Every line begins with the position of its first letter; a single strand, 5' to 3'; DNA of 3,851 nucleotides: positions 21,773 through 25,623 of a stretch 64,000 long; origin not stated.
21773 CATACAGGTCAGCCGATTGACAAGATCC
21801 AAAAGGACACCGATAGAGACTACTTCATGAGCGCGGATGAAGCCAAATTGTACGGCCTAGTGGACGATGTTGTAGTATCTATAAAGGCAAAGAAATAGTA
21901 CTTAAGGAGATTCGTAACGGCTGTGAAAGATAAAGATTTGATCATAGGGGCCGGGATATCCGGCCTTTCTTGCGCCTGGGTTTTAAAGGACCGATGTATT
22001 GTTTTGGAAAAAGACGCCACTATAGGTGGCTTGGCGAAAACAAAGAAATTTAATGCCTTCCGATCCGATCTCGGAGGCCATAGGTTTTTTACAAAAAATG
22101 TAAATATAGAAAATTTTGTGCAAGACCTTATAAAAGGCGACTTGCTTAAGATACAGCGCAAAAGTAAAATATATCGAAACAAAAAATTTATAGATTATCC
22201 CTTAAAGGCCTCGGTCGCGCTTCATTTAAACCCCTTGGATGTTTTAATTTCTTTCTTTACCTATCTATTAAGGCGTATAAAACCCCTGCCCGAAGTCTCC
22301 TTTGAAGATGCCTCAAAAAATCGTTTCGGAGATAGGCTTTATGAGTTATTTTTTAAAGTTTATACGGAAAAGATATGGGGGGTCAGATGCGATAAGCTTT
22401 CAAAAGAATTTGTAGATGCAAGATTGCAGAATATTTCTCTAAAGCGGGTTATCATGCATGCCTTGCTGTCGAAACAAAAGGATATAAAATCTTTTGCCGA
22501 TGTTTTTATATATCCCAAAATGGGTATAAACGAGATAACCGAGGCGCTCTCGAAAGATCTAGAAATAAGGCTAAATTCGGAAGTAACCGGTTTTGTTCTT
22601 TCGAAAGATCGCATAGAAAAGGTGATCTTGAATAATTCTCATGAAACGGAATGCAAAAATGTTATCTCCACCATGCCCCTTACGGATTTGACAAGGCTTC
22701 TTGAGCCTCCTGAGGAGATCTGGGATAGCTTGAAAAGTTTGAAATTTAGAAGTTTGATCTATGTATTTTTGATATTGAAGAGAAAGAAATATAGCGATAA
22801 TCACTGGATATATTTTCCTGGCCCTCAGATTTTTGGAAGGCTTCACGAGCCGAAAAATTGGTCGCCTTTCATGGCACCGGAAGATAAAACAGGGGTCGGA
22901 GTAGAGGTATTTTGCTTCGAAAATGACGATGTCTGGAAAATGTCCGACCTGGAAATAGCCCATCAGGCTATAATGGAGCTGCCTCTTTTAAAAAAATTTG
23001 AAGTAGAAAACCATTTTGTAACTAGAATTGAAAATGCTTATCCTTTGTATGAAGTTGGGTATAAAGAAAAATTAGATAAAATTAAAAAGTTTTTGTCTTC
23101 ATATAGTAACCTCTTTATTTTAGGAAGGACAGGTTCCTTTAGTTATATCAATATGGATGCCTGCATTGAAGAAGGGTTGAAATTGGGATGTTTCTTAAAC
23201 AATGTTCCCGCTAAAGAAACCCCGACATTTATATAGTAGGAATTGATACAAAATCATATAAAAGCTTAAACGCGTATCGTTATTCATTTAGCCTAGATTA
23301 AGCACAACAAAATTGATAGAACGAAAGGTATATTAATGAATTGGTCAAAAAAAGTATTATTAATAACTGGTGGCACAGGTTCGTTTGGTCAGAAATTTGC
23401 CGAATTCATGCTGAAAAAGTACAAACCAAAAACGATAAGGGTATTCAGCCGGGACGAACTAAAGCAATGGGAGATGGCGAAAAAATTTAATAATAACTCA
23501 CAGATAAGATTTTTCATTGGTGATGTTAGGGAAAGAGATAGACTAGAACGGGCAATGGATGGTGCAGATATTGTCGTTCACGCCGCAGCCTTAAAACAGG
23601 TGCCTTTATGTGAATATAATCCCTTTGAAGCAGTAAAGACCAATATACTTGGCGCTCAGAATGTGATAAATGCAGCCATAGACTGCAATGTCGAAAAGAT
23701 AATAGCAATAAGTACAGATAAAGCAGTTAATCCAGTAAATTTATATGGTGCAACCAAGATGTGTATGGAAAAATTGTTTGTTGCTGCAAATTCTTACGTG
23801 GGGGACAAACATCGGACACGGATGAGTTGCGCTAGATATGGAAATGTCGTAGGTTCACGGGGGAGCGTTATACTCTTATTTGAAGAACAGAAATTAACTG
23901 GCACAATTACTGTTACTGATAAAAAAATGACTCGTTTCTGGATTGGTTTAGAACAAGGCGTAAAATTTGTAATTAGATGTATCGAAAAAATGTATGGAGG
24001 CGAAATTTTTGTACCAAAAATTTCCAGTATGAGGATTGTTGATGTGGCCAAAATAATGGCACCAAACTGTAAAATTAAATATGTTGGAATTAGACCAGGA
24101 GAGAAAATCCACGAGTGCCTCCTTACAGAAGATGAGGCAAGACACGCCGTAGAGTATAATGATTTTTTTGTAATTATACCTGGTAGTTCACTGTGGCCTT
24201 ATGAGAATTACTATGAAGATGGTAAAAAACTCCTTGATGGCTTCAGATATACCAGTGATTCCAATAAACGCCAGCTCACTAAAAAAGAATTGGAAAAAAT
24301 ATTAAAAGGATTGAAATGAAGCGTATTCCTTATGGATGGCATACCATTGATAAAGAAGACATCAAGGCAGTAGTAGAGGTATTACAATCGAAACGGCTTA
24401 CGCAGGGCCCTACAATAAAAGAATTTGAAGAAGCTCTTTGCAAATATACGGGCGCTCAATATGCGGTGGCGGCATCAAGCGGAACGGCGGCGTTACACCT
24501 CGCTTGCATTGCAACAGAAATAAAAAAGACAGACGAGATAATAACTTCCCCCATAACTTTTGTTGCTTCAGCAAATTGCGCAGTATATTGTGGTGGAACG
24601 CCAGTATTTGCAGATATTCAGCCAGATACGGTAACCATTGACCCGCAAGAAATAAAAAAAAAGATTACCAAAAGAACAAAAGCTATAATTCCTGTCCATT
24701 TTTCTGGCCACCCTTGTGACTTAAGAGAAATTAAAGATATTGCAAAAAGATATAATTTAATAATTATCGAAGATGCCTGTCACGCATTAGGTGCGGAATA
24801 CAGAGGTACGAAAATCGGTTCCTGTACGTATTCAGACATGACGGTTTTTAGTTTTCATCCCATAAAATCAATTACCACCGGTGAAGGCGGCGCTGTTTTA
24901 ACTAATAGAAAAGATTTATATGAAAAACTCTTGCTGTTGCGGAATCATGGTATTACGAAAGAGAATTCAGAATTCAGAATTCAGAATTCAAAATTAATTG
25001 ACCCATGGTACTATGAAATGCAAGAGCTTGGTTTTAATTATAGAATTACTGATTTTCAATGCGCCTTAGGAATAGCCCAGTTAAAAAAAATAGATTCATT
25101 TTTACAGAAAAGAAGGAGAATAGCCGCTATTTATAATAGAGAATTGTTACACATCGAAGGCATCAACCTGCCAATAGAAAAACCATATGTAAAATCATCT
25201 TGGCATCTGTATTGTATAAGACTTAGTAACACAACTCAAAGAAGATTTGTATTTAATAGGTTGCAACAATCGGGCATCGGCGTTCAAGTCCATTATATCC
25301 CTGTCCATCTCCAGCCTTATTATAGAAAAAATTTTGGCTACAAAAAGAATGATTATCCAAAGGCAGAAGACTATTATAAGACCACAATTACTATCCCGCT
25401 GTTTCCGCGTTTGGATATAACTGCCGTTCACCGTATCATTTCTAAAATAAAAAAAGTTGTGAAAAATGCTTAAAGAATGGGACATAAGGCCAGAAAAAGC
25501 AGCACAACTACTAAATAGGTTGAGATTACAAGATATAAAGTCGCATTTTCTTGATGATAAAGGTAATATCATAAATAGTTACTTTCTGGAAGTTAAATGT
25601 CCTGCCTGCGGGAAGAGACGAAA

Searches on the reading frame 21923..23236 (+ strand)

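Call 56: search_protein_families(library=ncbifam, proteins=[window:21923-23236:+], max_evalue=0.00001)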
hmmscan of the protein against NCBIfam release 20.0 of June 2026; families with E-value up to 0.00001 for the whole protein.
window:21923-23236:+ (437 aa): 15 families
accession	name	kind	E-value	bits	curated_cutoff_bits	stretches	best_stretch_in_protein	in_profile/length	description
NF005548.0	PRK07208.1-4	equivalog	9e-103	344.5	389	1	3-418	4-443/488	hypothetical protein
NF005547.0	PRK07208.1-3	equivalog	3e-87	293.3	380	1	4-420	6-436/465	hypothetical protein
NF005546.0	PRK07208.1-2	equivalog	1.5e-77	261.4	418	2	74-414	111-491/527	hypothetical protein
NF005545.0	PRK07208.1-1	equivalog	1.9e-76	257.5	451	1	5-415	10-451/504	hypothetical protein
NF005549.0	PRK07208.1-5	equivalog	1.1e-52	179.2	587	2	74-415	112-501/534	hypothetical protein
NF005560.0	PRK07233.1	equivalog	3e-25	89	252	1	7-402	5-404/435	hypothetical protein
TIGR00031.1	UDP-GALP_mutase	equivalog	3.9e-18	65.6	303.75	1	6-420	5-371/378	UDP-galactopyranose mutase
NF008845.0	PRK11883.1-5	equivalog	5.2e-18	64.6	560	1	3-419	5-455/468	protoporphyrinogen oxidase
TIGR00562.1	proto_IX_ox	equivalog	5.3e-18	64.9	97.85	1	6-420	6-459/470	protoporphyrinogen oxidase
NF008841.0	PRK11883.1-1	equivalog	4.3e-09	35.8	517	1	6-93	7-102/453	protoporphyrinogen oxidase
NF008843.0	PRK11883.1-3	equivalog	3.8e-08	32.9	406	1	4-95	3-98/424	protoporphyrinogen oxidase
NF058655.1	CrtID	equivalog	5.6e-08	32.1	640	0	7-68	3-66/478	bifunctional phytoene desaturase/3,4-desaturase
TIGR03467.1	HpnE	equivalog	8.4e-08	31.9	283.05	0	7-94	3-95/430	hydroxysqualene dehydroxylase HpnE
TIGR02734.1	crtI_fam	subfamily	4e-07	29.1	238.1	0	7-51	3-50/504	phytoene desaturase family protein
NF053556.1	prodigi_MAP_PigB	equivalog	8.4e-06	24.5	850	0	6-56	158-209/659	prodigiosin MAP biosynthesis oxidoreductase PigB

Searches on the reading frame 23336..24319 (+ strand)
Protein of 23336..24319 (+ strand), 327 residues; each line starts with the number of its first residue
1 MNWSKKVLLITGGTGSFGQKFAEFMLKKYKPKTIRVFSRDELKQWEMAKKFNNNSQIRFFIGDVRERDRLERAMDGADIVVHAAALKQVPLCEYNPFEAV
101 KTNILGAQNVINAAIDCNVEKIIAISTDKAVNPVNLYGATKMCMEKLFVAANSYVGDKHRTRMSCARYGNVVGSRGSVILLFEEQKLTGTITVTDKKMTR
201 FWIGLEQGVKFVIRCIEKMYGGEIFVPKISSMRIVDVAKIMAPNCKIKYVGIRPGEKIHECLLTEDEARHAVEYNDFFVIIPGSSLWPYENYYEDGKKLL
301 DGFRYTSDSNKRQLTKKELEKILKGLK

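Call 56: search_protein_families(library=ncbifam, proteins=[window:23336-24319:+], max_evalue=0.00001)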
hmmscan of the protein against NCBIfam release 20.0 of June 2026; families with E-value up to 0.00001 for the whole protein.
window:23336-24319:+ (327 aa): 15 families
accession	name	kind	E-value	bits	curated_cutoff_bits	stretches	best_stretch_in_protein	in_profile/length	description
TIGR03589.1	PseB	equivalog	4.1e-145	482.7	407.75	1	4-322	3-323/324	UDP-N-acetylglucosamine 4,6-dehydratase (inverting)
TIGR04130.1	FnlA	equivalog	2e-77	260.3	730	1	4-323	3-325/337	UDP-N-acetylglucosamine 4,6-dehydratase/5-epimerase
TIGR04180.1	EDH_00030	hypoth_equivalog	5.6e-18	65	475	1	9-129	2-123/297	NAD-dependent 4,6-dehydratase LegB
TIGR02622.1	CDP_4_6_dhtase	equivalog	4.5e-15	55.6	278.45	1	3-173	2-193/352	CDP-glucose 4,6-dehydratase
TIGR01179.1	galE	equivalog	6.4e-14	51.5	262.3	1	8-180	2-185/332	UDP-glucose 4-epimerase GalE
TIGR03466.1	HpnA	hypoth_equivalog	1.7e-13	50.2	367.65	1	8-163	3-146/327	hopanoid-associated sugar epimerase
NF041293.1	G6PDh_Azf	equivalog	2.1e-13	50.3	400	1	7-132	4-120/252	NAD-dependent glucose-6-phosphate dehydrogenase Azf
TIGR01181.1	dTDP_gluc_dehyt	equivalog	5.9e-12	45.3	365.1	1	8-132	2-130/321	dTDP-glucose 4,6-dehydratase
TIGR01214.1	rmlD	equivalog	9.1e-10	38.1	224.05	1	8-148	2-135/285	dTDP-4-dehydrorhamnose reductase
NF042422.1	oxyalk_red_OleD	equivalog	1.9e-09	37.4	580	1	8-131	3-118/329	2-alkyl-3-oxoalkanoate reductase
NF042423.1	oxyalk_red_Shew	equivalog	1.7e-07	30.7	580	1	8-128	11-119/331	2-alkyl-3-oxoalkanoate reductase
TIGR02197.1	heptose_epim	equivalog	1.7e-07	30.7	274.6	1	8-175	1-174/316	ADP-glyceromanno-heptose 6-epimerase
NF052578.1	StrlDmthSdmBMthl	equivalog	8.3e-07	29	600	1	9-140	4-125/328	sterol demethylase protein SdmB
NF043036.1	ErythonDh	equivalog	4.8e-06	26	325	0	8-112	3-109/321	D-erythronate dehydrogenase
NF004520.0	PRK05865.1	equivalog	1e-05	23.7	1509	0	54-129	39-105/854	sugar epimerase family protein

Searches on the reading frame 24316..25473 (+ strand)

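Call 56: search_protein_families(library=ncbifam, proteins=[window:24316-25473:+], max_evalue=0.00001)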
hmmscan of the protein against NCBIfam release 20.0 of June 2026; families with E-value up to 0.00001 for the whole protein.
window:24316-25473:+ (385 aa): 15 families
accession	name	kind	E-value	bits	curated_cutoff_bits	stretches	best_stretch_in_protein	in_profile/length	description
TIGR03588.1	PseC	equivalog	2.2e-159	530.4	423.5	1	4-381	2-379/380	UDP-4-amino-4,6-dideoxy-N-acetyl-beta-L-altrosamine transaminase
NF008658.2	PRK11658.1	equivalog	2.1e-89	299.8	631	1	4-383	5-378/379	UDP-4-amino-4-deoxy-L-arabinose aminotransferase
TIGR04181.1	NHT_00031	hypoth_equivalog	1.6e-80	270.7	420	1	11-361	8-357/359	LegC family aminotransferase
NF008687.0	PRK11706.1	equivalog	6.8e-78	262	375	1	4-382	2-374/375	dTDP-4-amino-4,6-dideoxygalactose transaminase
TIGR02379.1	ECA_wecE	subfamily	7.3e-63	212.6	434.85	1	4-382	2-375/376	dTDP-4-amino-4,6-dideoxy-D-glucose transaminase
NF011936.0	PRK15407.1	equivalog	1.1e-61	208.9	423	1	2-384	35-438/440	lipopolysaccharide biosynthesis protein RfbH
TIGR04427.1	PLP_DesI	equivalog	6.5e-54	183.5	650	1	21-383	40-384/390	dTDP-4-dehydro-6-deoxyglucose aminotransferase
NF005816.0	PRK07682.1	equivalog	9.4e-09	34.4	620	1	51-157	94-206/390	aminotransferase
NF006003.0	PRK08133.1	equivalog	5.1e-07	28.7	522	1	31-212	65-244/396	O-succinylhomoserine sulfhydrylase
NF006095.0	PRK08247.1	equivalog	1.3e-06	27.5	585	1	29-155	50-175/369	methionine biosynthesis PLP-dependent protein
NF004975.0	PRK06348.1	equivalog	2e-06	27.1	549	1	42-155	83-203/384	pyridoxal phosphate-dependent aminotransferase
NF041364.1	GntC_guanitoxin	equivalog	2.8e-06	26.5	415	1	51-155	63-175/356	guanitoxin biosynthesis PLP-dependent (S)-gamma-hydroxy-L-arginine cyclodehydratase GntC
TIGR01325.1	O_suc_HS_sulf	equivalog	4e-06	25.7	510.05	1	29-213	51-232/380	O-succinylhomoserine sulfhydrylase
NF000586.1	PRK00011.1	subfamily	7.9e-06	24.9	335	0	45-205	75-240/404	serine hydroxymethyltransferase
NF006230.0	PRK08363.1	equivalog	8e-06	24.9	534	0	57-157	103-209/398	alanine aminotransferase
